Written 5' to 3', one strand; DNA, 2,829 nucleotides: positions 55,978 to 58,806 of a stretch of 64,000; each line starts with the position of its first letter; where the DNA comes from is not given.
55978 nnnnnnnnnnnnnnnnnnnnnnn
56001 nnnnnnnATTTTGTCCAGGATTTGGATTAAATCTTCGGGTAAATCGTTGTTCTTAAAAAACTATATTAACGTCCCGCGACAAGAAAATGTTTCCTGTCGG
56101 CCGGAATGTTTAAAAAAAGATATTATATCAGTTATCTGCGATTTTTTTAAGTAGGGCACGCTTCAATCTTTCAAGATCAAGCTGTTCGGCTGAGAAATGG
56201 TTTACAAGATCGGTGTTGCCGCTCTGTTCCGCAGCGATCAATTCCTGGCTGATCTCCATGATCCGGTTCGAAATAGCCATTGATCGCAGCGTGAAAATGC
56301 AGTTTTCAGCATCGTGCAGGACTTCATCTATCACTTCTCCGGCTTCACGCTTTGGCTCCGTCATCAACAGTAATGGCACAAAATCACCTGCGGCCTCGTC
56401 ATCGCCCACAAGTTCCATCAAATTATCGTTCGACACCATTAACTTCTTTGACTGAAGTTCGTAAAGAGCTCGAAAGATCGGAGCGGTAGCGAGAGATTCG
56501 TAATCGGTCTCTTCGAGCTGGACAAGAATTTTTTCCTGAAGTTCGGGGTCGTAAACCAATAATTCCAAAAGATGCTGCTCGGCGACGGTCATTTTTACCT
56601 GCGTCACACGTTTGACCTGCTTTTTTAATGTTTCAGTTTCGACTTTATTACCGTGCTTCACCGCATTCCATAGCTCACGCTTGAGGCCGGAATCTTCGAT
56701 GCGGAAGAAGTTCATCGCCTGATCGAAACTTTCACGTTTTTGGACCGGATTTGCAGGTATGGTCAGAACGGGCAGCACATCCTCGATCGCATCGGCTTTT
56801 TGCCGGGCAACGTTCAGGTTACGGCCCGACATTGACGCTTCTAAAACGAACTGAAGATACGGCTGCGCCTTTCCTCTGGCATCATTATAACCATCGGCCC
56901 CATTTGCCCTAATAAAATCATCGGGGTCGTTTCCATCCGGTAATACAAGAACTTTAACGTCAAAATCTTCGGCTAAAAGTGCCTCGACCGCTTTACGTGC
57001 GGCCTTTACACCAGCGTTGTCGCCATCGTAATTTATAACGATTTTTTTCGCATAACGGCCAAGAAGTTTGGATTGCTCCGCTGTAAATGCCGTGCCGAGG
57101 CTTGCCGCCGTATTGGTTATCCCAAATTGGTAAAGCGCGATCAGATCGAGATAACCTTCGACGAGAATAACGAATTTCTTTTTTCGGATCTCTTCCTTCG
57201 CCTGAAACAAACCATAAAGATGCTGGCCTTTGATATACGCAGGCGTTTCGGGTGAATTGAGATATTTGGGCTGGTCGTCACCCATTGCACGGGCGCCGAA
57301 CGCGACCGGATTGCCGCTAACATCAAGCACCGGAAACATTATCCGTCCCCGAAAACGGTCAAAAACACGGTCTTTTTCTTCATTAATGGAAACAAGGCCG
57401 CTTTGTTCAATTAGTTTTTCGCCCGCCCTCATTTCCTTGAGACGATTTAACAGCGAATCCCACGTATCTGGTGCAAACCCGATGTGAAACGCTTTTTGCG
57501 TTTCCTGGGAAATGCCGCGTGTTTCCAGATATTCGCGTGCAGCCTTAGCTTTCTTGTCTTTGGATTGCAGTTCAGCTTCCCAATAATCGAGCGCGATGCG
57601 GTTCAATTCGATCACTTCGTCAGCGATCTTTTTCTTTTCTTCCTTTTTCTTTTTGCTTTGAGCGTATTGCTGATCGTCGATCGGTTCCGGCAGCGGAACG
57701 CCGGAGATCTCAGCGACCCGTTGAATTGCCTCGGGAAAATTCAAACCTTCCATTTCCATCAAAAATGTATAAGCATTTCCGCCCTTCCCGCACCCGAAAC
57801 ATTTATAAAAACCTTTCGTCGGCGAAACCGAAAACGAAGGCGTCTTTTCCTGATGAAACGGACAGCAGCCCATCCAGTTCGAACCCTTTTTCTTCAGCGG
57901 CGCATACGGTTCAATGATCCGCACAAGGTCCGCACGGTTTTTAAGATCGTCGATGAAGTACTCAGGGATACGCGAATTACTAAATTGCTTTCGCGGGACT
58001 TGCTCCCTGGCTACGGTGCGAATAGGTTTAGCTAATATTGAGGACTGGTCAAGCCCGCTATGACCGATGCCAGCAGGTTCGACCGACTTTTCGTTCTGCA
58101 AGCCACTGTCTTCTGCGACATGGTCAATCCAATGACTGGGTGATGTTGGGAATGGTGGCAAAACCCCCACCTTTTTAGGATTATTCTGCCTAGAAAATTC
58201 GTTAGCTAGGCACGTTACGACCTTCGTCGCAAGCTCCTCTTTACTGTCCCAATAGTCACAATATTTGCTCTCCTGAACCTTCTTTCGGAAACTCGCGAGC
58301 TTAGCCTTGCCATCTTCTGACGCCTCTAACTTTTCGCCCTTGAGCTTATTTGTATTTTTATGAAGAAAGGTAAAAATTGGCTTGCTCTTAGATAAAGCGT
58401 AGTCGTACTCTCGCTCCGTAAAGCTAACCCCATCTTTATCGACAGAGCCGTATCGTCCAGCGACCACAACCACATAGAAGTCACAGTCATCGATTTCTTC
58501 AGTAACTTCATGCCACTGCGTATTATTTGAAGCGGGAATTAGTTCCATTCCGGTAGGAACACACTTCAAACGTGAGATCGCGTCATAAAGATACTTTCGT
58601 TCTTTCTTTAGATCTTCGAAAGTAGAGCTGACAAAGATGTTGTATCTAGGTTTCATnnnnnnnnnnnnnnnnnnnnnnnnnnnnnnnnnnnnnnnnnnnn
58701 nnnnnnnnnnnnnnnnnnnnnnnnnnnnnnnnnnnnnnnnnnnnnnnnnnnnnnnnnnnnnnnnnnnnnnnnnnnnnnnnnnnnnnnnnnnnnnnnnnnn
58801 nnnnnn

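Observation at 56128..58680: Housekeeping primase DnaG fused to an N-terminal DUF4062 (TIR-like) domain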

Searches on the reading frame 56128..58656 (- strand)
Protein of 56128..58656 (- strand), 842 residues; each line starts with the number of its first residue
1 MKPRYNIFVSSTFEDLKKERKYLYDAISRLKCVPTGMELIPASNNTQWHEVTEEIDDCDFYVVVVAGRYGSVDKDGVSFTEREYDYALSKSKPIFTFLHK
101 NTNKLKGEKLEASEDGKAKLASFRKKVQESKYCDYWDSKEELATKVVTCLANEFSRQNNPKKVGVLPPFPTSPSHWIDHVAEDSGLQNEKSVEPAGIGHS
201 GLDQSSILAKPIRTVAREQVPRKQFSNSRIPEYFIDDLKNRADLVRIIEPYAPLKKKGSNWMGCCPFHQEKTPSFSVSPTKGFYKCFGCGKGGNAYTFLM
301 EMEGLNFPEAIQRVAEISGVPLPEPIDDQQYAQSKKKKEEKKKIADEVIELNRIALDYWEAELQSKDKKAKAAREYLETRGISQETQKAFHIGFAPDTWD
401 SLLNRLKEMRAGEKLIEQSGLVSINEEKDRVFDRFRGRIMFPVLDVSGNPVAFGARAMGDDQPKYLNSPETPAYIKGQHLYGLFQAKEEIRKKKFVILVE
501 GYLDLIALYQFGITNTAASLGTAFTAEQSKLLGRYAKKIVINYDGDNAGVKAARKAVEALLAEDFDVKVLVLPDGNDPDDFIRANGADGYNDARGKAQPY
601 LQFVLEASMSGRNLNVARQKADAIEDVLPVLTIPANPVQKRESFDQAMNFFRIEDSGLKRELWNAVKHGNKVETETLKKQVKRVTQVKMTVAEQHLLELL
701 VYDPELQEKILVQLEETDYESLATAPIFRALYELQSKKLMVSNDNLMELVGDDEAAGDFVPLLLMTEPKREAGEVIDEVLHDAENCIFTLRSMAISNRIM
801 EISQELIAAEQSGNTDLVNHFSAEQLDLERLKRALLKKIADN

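Call 3: search_protein_families(library=pfam, proteins=[window:56128-58656:-], max_evalue=0.01)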
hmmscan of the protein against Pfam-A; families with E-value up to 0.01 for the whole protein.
window:56128-58656:- (842 aa): 8 families
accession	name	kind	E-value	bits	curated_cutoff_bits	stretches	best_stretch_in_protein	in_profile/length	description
PF08275.17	DNAG_N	-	7.7e-39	133.1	26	1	365-487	6-128/128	DNA primase catalytic core, N-terminal domain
PF01807.25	Zn_ribbon_DnaG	-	5e-37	126.1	24.9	1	231-322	2-93/98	CHC2 zinc finger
PF13271.11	DUF4062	-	3.5e-27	94.8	24.7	1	7-87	2-82/82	Domain of unknown function (DUF4062)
PF13155.12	Toprim_2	-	1.2e-22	80.5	22.1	1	497-582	1-88/88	Toprim-like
PF13662.12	Toprim_4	-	1.7e-16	60.6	25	1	496-570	3-84/85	Toprim domain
PF13362.12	Toprim_3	-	7.7e-11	42.7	27.2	1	496-588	2-95/95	Toprim domain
PF01751.28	Toprim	-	6.7e-10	39.5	23.1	1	496-567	2-91/96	Toprim domain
PF00772.26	DnaB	-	0.0028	18.1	23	0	690-750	6-66/103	DnaB-like helicase N terminal domain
